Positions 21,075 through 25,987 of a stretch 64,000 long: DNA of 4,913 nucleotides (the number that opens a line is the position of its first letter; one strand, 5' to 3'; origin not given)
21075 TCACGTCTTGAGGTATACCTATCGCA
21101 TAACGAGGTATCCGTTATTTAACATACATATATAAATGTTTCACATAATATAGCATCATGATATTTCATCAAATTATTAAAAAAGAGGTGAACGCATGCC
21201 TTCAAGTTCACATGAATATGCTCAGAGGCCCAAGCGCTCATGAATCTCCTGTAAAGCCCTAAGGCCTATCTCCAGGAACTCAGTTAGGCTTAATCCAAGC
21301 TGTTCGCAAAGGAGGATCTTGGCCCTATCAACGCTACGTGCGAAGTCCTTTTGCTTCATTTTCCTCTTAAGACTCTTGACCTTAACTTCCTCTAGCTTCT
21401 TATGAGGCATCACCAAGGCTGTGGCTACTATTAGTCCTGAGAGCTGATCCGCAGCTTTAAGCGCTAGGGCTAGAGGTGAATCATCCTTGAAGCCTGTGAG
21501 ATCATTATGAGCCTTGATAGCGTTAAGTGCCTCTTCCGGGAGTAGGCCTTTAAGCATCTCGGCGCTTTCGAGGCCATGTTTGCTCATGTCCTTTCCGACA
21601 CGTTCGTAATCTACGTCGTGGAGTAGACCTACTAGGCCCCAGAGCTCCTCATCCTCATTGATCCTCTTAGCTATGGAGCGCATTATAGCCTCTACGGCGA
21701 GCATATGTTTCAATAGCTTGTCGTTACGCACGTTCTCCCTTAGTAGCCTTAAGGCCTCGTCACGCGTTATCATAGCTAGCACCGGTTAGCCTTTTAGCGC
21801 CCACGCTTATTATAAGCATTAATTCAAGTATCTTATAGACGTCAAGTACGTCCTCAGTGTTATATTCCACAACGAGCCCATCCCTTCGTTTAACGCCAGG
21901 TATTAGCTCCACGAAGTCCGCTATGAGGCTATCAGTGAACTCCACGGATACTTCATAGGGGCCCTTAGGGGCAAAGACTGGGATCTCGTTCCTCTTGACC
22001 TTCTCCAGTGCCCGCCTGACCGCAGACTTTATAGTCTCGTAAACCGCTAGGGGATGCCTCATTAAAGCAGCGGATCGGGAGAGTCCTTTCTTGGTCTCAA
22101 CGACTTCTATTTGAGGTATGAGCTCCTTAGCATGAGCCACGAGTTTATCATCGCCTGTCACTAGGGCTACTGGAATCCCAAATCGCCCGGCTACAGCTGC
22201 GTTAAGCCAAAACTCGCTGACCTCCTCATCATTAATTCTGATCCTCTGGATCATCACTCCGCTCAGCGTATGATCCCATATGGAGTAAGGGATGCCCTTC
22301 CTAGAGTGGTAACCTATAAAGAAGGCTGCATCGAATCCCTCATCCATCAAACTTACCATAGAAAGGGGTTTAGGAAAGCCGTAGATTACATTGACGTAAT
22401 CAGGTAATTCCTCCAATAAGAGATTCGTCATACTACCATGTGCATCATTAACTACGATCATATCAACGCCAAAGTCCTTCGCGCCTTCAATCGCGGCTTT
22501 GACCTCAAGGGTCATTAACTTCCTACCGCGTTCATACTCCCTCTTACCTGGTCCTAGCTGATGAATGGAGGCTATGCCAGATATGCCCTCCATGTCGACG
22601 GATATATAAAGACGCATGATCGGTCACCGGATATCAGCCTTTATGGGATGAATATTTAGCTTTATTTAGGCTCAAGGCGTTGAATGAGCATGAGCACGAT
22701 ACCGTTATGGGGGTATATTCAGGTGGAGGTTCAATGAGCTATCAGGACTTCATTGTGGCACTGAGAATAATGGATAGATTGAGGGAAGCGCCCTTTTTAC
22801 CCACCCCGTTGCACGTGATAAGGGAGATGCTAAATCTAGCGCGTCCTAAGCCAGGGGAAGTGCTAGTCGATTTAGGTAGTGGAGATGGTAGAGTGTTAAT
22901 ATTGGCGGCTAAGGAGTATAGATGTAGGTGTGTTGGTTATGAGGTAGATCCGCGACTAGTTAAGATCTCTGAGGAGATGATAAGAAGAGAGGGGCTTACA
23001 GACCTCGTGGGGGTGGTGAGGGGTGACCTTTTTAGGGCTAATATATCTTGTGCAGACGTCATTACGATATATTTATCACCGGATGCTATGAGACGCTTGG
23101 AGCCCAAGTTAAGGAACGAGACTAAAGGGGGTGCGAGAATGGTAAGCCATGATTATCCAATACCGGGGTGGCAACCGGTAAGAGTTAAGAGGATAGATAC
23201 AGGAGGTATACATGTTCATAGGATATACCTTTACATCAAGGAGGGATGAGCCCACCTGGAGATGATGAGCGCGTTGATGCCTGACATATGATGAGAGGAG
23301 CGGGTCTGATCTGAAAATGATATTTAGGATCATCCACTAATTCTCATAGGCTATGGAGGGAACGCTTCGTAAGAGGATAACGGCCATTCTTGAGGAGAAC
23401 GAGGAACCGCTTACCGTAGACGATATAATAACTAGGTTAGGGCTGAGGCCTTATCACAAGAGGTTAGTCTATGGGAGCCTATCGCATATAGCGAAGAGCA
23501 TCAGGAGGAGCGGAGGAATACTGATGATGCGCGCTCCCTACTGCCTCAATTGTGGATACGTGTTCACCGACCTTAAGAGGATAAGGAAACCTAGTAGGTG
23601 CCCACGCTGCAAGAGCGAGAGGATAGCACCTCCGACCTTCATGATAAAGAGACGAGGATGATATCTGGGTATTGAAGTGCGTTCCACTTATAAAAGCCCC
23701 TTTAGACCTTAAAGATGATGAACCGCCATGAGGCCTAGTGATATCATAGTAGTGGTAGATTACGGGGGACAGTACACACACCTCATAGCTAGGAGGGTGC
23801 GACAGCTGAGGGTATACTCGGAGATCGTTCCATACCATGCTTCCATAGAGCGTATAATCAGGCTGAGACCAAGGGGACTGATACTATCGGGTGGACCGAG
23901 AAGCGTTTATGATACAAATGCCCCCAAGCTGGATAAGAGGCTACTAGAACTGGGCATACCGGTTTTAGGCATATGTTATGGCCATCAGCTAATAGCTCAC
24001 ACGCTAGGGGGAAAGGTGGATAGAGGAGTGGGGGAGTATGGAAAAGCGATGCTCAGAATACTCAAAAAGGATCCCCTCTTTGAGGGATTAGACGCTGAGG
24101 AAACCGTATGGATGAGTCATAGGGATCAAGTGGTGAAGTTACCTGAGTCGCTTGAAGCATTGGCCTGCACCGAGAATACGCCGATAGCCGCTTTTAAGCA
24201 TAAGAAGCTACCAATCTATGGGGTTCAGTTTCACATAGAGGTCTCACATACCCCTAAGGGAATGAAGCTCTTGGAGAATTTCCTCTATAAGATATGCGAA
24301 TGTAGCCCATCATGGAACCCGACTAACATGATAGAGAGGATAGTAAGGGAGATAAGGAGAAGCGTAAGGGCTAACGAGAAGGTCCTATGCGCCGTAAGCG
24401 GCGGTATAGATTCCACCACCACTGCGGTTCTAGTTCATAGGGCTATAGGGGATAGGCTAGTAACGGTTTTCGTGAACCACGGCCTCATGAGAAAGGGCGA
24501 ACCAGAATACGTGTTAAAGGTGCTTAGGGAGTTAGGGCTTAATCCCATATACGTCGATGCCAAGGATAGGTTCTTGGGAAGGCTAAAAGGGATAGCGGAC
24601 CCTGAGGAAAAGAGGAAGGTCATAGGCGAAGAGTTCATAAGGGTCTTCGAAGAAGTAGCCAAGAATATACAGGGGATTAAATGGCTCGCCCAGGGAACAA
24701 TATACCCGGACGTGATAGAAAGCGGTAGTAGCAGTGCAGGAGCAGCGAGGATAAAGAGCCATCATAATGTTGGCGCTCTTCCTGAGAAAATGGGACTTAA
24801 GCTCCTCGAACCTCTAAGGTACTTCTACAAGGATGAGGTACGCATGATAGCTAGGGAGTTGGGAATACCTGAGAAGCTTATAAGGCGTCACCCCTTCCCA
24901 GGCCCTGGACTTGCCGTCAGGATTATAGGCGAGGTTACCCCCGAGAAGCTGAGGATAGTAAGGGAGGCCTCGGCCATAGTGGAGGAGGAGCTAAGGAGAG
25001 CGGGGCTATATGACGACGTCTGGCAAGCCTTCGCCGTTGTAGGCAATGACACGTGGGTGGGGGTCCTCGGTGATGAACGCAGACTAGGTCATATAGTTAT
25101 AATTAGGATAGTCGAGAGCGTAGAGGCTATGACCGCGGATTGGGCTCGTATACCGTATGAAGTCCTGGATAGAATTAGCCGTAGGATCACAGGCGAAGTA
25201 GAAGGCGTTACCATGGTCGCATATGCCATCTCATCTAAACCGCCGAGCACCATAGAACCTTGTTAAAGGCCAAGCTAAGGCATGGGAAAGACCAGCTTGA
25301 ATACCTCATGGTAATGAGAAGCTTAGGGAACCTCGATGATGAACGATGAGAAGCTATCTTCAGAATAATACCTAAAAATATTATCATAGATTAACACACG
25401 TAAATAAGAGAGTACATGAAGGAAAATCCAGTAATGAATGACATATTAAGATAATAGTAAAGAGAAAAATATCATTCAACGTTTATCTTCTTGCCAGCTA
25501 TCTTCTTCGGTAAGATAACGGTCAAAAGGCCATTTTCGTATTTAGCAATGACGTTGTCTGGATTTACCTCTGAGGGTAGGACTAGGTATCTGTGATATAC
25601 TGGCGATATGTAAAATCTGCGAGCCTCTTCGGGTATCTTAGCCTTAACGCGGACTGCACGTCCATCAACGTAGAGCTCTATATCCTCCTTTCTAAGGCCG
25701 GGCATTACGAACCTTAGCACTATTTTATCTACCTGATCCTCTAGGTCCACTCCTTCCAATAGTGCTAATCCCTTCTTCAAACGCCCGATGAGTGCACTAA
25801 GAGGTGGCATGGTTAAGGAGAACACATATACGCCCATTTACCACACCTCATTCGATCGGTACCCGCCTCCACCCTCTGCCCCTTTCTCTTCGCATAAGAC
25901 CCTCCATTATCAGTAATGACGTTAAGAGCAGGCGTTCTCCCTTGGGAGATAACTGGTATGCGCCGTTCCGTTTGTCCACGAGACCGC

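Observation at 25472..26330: Tandem perfect palindromes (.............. x2) in the promoter of a wHTH regulator-hsp20 operon: candidate crenarchaeal heat-shock autoregulatory circuit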

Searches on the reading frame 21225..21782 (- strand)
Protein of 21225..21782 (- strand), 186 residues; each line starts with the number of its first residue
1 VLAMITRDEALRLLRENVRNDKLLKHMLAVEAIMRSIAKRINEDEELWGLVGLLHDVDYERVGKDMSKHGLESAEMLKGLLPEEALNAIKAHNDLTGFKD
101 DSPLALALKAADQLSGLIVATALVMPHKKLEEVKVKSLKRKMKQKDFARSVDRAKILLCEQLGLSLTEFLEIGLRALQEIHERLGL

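Call 74: search_protein_families(library=pfam, proteins=[window:21225-21782:-], max_evalue=0.00001)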
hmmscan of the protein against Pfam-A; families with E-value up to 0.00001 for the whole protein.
window:21225-21782:- (186 aa): 1 family
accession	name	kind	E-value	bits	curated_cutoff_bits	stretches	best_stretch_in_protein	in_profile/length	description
PF01966.28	HD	-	2.4e-13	50.8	22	1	24-115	2-114/116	HD domain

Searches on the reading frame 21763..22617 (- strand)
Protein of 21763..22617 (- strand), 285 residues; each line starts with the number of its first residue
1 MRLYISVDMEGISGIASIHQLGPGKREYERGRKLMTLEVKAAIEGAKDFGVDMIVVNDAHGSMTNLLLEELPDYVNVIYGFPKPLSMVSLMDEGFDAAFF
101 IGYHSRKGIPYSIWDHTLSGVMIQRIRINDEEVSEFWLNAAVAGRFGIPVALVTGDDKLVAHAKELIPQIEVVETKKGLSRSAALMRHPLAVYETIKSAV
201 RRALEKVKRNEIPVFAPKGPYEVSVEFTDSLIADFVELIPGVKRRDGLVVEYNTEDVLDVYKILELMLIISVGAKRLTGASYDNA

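Call 74: search_protein_families(library=pfam, proteins=[window:21763-22617:-], max_evalue=0.00001)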
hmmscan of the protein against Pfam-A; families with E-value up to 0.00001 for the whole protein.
window:21763-22617:- (285 aa): 1 family
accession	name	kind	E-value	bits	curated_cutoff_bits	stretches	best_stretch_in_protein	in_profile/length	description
PF04951.18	Peptidase_M55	-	1e-97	327.1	25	1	1-265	1-263/264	D-aminopeptidase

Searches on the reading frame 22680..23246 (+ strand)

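Call 74: search_protein_families(library=pfam, proteins=[window:22680-23246:+], max_evalue=0.00001)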
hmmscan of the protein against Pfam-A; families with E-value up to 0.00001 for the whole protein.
window:22680-23246:+ (189 aa): 1 family
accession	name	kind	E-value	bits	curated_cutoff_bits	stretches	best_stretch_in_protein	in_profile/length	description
PF08123.19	DOT1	-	8.4e-06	25.9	23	0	47-101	31-86/205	Histone methylation protein DOT1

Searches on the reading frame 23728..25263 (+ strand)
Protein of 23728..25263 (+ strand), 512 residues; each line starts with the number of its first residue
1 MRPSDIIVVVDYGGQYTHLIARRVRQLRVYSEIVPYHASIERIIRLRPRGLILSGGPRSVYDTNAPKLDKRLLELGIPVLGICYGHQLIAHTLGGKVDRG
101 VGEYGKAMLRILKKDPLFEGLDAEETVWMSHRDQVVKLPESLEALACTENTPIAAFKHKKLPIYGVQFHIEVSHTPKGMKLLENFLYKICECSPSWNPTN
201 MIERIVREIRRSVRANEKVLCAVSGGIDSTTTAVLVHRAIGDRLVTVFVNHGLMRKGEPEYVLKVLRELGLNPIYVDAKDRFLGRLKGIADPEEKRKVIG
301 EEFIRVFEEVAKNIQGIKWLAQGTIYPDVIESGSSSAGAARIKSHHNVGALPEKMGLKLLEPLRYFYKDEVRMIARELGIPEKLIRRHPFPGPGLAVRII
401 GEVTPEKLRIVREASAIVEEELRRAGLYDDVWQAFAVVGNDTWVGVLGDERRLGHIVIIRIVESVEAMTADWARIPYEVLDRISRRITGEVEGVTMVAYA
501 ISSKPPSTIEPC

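Call 44: find_related_loci(query=window:23728-25263:+, collection=genome_contigs, flank=6000)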
Query window:23728-25263:+ (512 aa) in genome_contigs; peptide patterns used: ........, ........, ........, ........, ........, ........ (x = any residue, [..] = any of these).
180 stretches matched a pattern; 156 encode a relative of the query (tblastn E <= 1e-3); the best 80 are kept; 80 distinct loci.
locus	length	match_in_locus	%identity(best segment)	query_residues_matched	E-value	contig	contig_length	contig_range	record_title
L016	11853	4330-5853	58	7-512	0e+0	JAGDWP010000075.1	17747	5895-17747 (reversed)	MAG: Nitrososphaerales archaeon isolate KUA_Bin06 NODE_587_length_17747_cov_16.234739, whole genome shotgun sequence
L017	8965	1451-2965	59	8-512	0e+0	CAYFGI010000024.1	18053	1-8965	MAG TPA_asm: uncultured Thermoproteaceae archaeon isolate DRP004690_co1_28 genome assembly, contig: NODE_187_length_1805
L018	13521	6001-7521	59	7-512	0e+0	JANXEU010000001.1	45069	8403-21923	MAG: Candidatus Calditenuaceae archaeon isolate SKYB91 k141_391696, whole genome shotgun sequence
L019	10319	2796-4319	60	7-512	0e+0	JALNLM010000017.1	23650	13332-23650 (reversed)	MAG: Candidatus Geocrenenecus huangii isolate ZZQ.bins.13.201803 NODE_1513_length_23650_cov_22.242826, whole genome shot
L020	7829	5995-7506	57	7-512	0e+0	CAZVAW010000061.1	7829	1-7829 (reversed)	MAG TPA_asm: uncultured Desulfurococcaceae archaeon isolate SRP141559_co1_79 genome assembly, contig: NODE_5748_length_7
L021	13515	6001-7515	59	8-512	0e+0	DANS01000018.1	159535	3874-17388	MAG TPA_asm: Thermoproteus sp. UBA157 UBA157_contig_216, whole genome shotgun sequence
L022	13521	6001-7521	59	7-512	0e+0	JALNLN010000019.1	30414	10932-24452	MAG: Candidatus Geocrenenecus dongiae isolate ZZQ.bins.17.201803 NODE_1042_length_30414_cov_23.492984, whole genome shot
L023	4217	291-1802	55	7-512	0e+0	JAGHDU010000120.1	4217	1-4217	MAG: Staphylothermus sp. isolate AUK316 PB_MBMC_270_c_000000000043, whole genome shotgun sequence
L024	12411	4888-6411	53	2-510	0e+0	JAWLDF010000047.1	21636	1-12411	MAG: Bacilli bacterium isolate 15dZY3.bin.90 NODE_2823_length_21636_cov_12.103264, whole genome shotgun sequence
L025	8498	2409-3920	52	7-511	0e+0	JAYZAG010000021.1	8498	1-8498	MAG: Thermoproteota archaeon isolate XB_MAG1178 DB_MAG1178_0021, whole genome shotgun sequence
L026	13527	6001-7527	54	1-511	0e+0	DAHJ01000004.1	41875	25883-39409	MAG TPA_asm: Thaumarchaeota archaeon UBA223 UBA223_contig_30183, whole genome shotgun sequence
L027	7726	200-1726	54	4-510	2e-178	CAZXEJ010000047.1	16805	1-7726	MAG TPA_asm: uncultured Spirochaetia bacterium isolate SRP216583_co2_250 genome assembly, contig: NODE_2555_length_16805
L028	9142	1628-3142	53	7-510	2e-171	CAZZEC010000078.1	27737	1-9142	MAG TPA_asm: uncultured Bacteroidia bacterium isolate SRP128890_co1_232 genome assembly, contig: NODE_2927_length_27737_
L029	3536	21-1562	51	1-510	1e-178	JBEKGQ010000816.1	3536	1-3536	MAG: Polyangiaceae bacterium isolate SPRUCE 257 SPRUCE_257_816, whole genome shotgun sequence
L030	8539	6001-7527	52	5-510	7e-169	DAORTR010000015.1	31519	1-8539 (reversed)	MAG TPA_asm: Pyrinomonadaceae bacterium isolate AMR_MDS_5286 NODE_975_length_31519_cov_7.056350, whole genome shotgun se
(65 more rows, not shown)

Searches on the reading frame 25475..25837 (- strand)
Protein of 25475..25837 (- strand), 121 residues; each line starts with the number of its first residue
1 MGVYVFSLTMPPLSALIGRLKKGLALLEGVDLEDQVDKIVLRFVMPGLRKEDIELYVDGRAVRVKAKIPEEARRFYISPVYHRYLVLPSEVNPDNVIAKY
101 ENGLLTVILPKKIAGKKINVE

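Call 5: search_protein_families(library=pfam, proteins=[window:25475-25837:-], max_evalue=0.1)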
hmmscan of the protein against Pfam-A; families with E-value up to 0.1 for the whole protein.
window:25475-25837:- (121 aa): 4 families
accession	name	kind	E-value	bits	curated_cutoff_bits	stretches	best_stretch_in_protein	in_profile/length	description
PF00011.27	HSP20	-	2.8e-14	53.5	20.8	1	34-117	4-93/102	Hsp20/alpha crystallin family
PF17886.7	ArsA_HSP20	-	1.2e-05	25.2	22.5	1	37-107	2-61/63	HSP20-like domain found in ArsA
PF21413.3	SHQ1-like_CS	-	0.0084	16.5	27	0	61-117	24-82/93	SHQ1-like, CS domain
PF18046.7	FKBP26_C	-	0.032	14.9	27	0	33-71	2-37/72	FKBP26_C-terminal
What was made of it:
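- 25472..25837 (-): hsp20: 121-aa small heat-shock protein ending with the IXI-type tail KKINVE. PF00011 E = 2.8e-14 (call 5).
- Checked: hsp20: 25472-25837, PF00011 E = 2.8e-14 (call 5).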

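Call 66: search_protein_families(library=ncbifam, proteins=[window:25475-25837:-], max_evalue=0.1)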
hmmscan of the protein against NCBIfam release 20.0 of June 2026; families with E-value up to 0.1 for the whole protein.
window:25475-25837:- (121 aa): 3 families
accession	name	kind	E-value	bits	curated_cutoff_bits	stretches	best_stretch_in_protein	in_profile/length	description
NF041799.1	Hsp14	equivalog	3e-14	53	100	1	27-121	18-118/118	archaeal heat shock protein Hsp14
NF041800.1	Hsp20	equivalog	3.4e-14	52.8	140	1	30-121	76-162/162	archaeal heat shock protein Hsp20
NF042420.1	Hsp18_Clos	equivalog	6.7e-05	23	195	1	30-117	45-139/147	heat shock protein Hsp18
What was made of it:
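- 25472..25837 (-): Best NCBIfam hits are archaeal Hsp14 and Hsp20, below their cut-offs (call 66).
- Closest known: ArsR/SmtB family repressors. Different: Scores below the curated family cut-offs (calls 5, 66).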
